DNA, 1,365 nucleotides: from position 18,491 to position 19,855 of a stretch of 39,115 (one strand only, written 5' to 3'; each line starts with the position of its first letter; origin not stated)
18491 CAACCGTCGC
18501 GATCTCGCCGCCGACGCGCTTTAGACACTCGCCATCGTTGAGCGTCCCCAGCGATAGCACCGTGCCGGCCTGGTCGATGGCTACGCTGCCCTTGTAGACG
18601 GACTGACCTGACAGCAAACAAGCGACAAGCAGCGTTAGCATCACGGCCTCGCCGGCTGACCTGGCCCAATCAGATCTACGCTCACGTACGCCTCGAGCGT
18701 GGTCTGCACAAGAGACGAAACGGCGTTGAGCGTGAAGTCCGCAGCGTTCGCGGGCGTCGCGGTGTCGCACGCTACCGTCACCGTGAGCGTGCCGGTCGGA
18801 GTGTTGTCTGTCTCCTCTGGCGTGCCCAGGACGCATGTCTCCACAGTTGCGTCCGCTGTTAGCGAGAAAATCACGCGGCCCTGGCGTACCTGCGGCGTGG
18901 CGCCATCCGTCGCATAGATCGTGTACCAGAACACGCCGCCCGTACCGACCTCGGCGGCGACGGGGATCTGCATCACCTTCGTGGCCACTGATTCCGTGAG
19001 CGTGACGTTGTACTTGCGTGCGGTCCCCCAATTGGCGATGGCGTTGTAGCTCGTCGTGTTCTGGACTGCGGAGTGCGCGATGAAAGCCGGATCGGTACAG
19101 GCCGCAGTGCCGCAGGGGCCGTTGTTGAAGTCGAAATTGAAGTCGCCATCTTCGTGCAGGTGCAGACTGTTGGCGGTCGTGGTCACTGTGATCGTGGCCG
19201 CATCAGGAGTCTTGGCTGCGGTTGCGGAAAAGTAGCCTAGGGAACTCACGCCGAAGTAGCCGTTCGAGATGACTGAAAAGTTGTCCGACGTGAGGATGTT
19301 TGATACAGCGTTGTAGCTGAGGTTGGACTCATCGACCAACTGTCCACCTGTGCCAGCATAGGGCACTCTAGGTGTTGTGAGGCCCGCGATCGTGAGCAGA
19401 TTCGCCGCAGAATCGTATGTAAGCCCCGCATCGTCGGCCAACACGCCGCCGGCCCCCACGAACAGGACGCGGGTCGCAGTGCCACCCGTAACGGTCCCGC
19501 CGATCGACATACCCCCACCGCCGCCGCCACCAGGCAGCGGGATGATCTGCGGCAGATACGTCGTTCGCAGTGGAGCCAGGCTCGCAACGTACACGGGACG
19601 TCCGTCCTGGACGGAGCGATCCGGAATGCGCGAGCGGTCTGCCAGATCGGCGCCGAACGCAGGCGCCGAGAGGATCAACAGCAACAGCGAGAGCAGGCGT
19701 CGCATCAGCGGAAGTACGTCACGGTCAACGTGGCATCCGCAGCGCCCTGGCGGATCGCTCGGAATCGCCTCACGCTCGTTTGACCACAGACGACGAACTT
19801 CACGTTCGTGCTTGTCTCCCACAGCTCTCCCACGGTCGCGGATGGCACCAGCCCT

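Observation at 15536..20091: Five consecutive genes all encode exported proteins: fibre-like, tail-collar/HxH, small secreted, and a subtilase lipoprotein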

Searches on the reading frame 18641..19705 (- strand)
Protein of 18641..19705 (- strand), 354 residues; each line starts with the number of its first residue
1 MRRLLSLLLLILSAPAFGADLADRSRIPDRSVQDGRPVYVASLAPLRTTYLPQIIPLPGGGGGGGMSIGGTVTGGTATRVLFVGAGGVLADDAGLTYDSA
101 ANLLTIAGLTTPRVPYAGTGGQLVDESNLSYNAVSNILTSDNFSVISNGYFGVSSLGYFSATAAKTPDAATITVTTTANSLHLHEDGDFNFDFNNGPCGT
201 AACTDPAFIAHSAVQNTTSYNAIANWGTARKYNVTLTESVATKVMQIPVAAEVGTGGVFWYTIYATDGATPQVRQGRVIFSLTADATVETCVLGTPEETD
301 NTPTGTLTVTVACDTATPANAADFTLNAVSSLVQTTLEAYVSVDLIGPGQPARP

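Call 6: search_protein_families(library=pfam, proteins=[window:18641-19705:-], max_evalue=0.01)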
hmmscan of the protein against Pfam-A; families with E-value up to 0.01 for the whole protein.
window:18641-19705:- (354 aa): 0 families

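Call 7: search_protein_families(library=phrogs, proteins=[window:18641-19705:-], max_evalue=0.01)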
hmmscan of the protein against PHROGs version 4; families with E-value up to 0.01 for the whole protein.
window:18641-19705:- (354 aa): 0 families

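Call 16: find_related_loci(query=window:18641-19705:-, collection=viral_contigs, flank=10000)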
Query window:18641-19705:- (354 aa) in viral_contigs; peptide patterns used: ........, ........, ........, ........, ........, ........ (x = any residue, [..] = any of these).
43 stretches matched a pattern; 4 encode a relative of the query (tblastn E <= 1e-3); 4 distinct loci.
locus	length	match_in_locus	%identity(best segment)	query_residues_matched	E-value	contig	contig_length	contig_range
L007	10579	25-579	44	67-156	1e-9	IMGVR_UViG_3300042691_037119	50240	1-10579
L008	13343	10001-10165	51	76-127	3e-7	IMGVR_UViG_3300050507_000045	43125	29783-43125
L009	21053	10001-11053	41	70-148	4e-5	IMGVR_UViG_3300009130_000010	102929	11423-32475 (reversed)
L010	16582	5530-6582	41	70-148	4e-5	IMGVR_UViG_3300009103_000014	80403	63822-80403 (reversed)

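Call 24: search_protein_representatives(protein=window:18641-19705:-)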
Query: 354 residues. Proteins with E-value up to 0.001 (for the whole library): 660; up to 1e-10: 214; up to 1e-30: 72. The best 150 are listed.
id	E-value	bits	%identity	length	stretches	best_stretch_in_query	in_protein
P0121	4.9e-224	758.8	99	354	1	1-354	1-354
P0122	1.1e-94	333.6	58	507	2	155-354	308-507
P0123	5.2e-69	249.2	51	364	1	2-353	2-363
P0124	7.3e-65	235.6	66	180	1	176-352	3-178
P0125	9.0e-64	232.0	53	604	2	150-353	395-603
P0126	2.5e-60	220.7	50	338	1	92-352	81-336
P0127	8.7e-60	218.9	52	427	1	127-352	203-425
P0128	1.6e-59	218.0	48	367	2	63-350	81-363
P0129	8.6e-58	212.3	52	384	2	137-350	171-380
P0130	7.0e-53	196.2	45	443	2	132-350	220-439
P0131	4.7e-52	193.5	45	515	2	1-175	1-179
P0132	1.2e-51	192.2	41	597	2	117-352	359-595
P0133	4.2e-51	190.3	45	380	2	69-352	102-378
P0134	4.9e-51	190.1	45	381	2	73-352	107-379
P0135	3.3e-50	187.4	44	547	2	130-352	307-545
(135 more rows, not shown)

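Call 30: find_related_loci(query=A2, collection=genome_contigs, flank=10000)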
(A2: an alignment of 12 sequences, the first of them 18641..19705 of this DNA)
Query A2 (354 aa) in genome_contigs; peptide patterns used: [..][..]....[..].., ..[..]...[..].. (x = any residue, [..] = any of these).
35 stretches matched a pattern, but none encodes a relative of the query by tblastn (E <= 1e-3).

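Call 31: search_dna_similar(query=window:18641-19705:-, collection=phages, mode=protein, max_evalue=0.001, max_rows=30)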
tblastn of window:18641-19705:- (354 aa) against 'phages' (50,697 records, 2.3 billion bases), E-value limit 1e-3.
No match.

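Call 36: find_related_loci(query=A2, collection=viral_contigs, flank=10000)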
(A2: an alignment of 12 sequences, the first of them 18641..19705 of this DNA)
Query A2 (354 aa) in viral_contigs; peptide patterns used: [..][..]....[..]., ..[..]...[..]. (x = any residue, [..] = any of these).
97 stretches matched a pattern; 1 encode a relative of the query (tblastn E <= 1e-3); 1 distinct loci.
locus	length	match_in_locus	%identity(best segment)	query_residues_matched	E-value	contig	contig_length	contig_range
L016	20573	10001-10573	52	160-351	3e-56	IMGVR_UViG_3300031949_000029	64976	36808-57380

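Call 41: predict_structure(alignment_id=A1)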
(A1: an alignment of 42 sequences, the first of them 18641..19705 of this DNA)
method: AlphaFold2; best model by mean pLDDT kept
length: 354 residues; sequences in the alignment: 42
mean_pLDDT: 79.5   pTM: 0.62
mean pLDDT of the five models: 79.5, 76.9, 76.6, 76.4, 73.2
residues with pLDDT >= 90: 170; 70-90: 71; 50-70: 75; < 50: 38
segments of 3 or more residues with pLDDT < 50: 17-21, 23-28, 43-65
pLDDT, mean of each block of 10 residues (from residue 1): 77 58 48 60 44 43 52 70 73 72 69 55 67 68 57 78 89 89 94 95 96 94 96 96 96 97 95 97 94 97 94 88 97 91 96 85
secondary structure, 60 per line:
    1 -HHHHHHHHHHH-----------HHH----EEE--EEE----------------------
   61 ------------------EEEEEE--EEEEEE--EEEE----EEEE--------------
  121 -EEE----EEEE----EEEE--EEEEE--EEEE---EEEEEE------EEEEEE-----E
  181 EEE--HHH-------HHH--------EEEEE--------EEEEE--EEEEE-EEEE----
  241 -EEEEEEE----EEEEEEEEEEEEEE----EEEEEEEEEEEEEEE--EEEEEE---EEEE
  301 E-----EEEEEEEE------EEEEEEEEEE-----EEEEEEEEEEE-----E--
elements in order: H2-12 E31-33 E36-38 E79-84 E87-92 E95-98 E103-106 E122-124 E129-132 E137-140 E143-147 E150-153 E157-162 E169-174 E180-183 E207-211 E220-224 E227-231 E233-236 E242-248 E253-266 E271-285 E288-293 E297-301 E307-314 E321-330 E336-346

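Call 46: fold_search(model_id=the predicted structure, library=pdb)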
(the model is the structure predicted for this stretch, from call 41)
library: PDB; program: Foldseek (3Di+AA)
matches with E <= 10: 1132; with E <= 0.001: 1
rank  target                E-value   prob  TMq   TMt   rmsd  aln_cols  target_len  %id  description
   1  7xy1_A                3.7e-04  1.00  0.23  0.18   8.5       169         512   12  Cryo-EM structure of Klebsiella phage Kp9 type I tail fiber gp42 in vitro (released 2023-06-07)
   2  9f4a_LA               1.4e-03  1.00  0.22  0.24  11.6       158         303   10  Interface between baseplate cup and extended tail tube/sheath of Klebsiella phage KP1 variant vB_Kpn_Lilla1 (released 2025-05-14)
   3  6e1r_A                4.7e-03  1.00  0.21  0.15   5.7       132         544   11  Crystal structure of the Acinetobacter phage vB_ApiP_P1 tailspike protein (released 2019-07-17)
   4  1qex_A                4.9e-03  0.99  0.19  0.23  12.2       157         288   18  BACTERIOPHAGE T4 GENE PRODUCT 9 (GP9), THE TRIGGER OF TAIL CONTRACTION AND THE LONG TAIL FIBERS CONNECTOR (released 1999-10-05)
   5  6e1r_B                5.2e-03  1.00  0.21  0.15   5.8       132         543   11  Crystal structure of the Acinetobacter phage vB_ApiP_P1 tailspike protein (released 2019-07-17)
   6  5w5p                  6.0e-03  1.00  0.25  0.16   5.5       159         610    9  Crystal structure of Acinetobacter baumannii phage AM24 tailspike protein (released 2018-12-19)
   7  6c72_A                1.1e-02  0.97  0.19  0.13   9.1       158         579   11  Crystal structure of a tailspike protein gp49 from Acinetobacter baumannii bacteriophage Fri1, a capsular polysacchari (released 2019-01-23)
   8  1bkz_A                3.9e-02  0.28  0.11  0.20  11.7       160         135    9  CRYSTAL STRUCTURE OF HUMAN GALECTIN-7 (released 1998-11-04)
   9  7n96_A                4.5e-02  0.25  0.11  0.20  11.7       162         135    8  Crystal structure of D103A human Galectin-7 mutant (released 2023-01-25)
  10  3gal_A                5.9e-02  0.25  0.12  0.22  13.5       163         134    8  CRYSTAL STRUCTURE OF HUMAN GALECTIN-7 IN COMPLEX WITH GALACTOSAMINE (released 1998-11-04)
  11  6vtp_A                6.8e-02  0.13  0.08  0.16  15.4       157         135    9  Crystal structure of G16C human Galectin-7 mutant (released 2021-08-25)
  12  2gal_A                7.5e-02  0.21  0.11  0.22  13.4       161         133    9  CRYSTAL STRUCTURE OF HUMAN GALECTIN-7 IN COMPLEX WITH GALACTOSE (released 1998-11-04)
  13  5h9q_A                8.8e-02  0.14  0.09  0.18  14.9       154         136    8  Crystal Structure of Human Galectin-7 in Complex with TD139 (released 2016-06-29)
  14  7rdg_D                9.2e-02  0.16  0.11  0.21  13.5       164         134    8  Crystal structure of D103A human Galectin-7 mutant in presence of lactose (released 2023-01-25)
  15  7n8g_A                9.2e-02  0.15  0.10  0.19  14.9       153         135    9  Crystal structure of R20A-R22A human Galectin-7 mutant (released 2023-01-25)
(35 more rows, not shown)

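Call 56: search_protein_families(library=ncbifam, proteins=[window:18641-19705:-], max_evalue=0.05)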
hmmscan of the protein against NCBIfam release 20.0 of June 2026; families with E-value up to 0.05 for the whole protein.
window:18641-19705:- (354 aa): 0 families

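Call 57: search_protein_families(library=padloc, proteins=[window:18641-19705:-], max_evalue=0.01)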
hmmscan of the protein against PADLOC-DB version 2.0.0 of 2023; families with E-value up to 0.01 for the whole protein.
window:18641-19705:- (354 aa): 0 families

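Call 67: search_solved_structures(query=A2, max_evalue=1)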
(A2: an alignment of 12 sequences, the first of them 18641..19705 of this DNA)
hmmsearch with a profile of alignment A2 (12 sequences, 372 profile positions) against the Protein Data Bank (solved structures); distinct sequences matched with E-value up to 1: 1.
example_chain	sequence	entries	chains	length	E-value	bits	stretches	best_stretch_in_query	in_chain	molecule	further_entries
2a9f_A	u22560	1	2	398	0.35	13.4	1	23-112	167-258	putative malic enzyme ((S)-malate:NAD+ oxidoreductase (decarboxylating))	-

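Call 99: find_related_loci(query=A2, collection=metagenome_contigs, flank=7000)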
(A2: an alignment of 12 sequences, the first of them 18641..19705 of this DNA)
Query A2 (354 aa) in metagenome_contigs; peptide patterns used: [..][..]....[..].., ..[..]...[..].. (x = any residue, [..] = any of these).
53 stretches matched a pattern; 2 encode a relative of the query (tblastn E <= 1e-3); 2 distinct loci.
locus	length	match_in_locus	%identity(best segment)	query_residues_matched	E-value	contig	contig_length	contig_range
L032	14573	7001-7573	52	160-351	2e-56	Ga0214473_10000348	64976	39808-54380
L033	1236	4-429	47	208-350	5e-29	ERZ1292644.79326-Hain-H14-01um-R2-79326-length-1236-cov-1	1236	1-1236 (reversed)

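Call 107: fold_search(model_id=the predicted structure, library=viral)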
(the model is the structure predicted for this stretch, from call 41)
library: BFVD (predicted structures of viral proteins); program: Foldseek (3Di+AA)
matches with E <= 10: 779; with E <= 0.001: 100
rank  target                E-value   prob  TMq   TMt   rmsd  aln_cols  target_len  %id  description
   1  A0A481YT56            2.3e-08  1.00  0.26  0.34  15.4       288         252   13  Uncharacterized protein [Marseillevirus LCMAC102]
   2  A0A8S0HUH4            2.2e-07  1.00  0.22  0.22  17.1       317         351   12  (no name in the UniProt tables at hand)
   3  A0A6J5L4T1            2.4e-06  1.00  0.25  0.19  24.4       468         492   11  Uncharacterized protein [uncultured Caudovirales phage]
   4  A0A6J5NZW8            3.3e-06  1.00  0.19  0.09  45.6       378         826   16  Uncharacterized protein [uncultured Caudovirales phage]
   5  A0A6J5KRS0            4.9e-06  1.00  0.32  0.17  10.9       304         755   12  Major tropism determinant N-terminal domain-containing protein [uncultured Caudovirales phage]
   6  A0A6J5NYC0            6.3e-06  1.00  0.24  0.11  15.5       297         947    8  Uncharacterized protein [uncultured Caudovirales phage]
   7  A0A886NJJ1            7.7e-06  1.00  0.28  0.49   8.1       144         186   11  (no name in the UniProt tables at hand)
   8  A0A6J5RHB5            1.1e-05  1.00  0.29  0.18  17.6       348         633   12  Uncharacterized protein [uncultured Caudovirales phage]
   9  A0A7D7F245            1.3e-05  1.00  0.20  0.28  23.8       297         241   12  (no name in the UniProt tables at hand)
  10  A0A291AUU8            1.3e-05  1.00  0.26  0.11   4.1       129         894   17  (no name in the UniProt tables at hand)
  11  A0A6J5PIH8            1.3e-05  1.00  0.21  0.17  33.8       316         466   12  Uncharacterized protein [uncultured Caudovirales phage]
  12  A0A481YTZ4            1.5e-05  1.00  0.25  0.46   3.9       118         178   13  Uncharacterized protein [Marseillevirus LCMAC102]
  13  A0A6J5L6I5            1.5e-05  1.00  0.21  0.07  22.5       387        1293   14  Uncharacterized protein [uncultured Caudovirales phage]
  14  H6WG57                1.8e-05  1.00  0.23  0.16  21.6       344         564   15  Tail fiber [Cyanophage S-TIM5]
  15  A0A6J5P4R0            1.8e-05  0.99  0.17  0.18  21.3       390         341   11  Uncharacterized protein [uncultured Caudovirales phage]
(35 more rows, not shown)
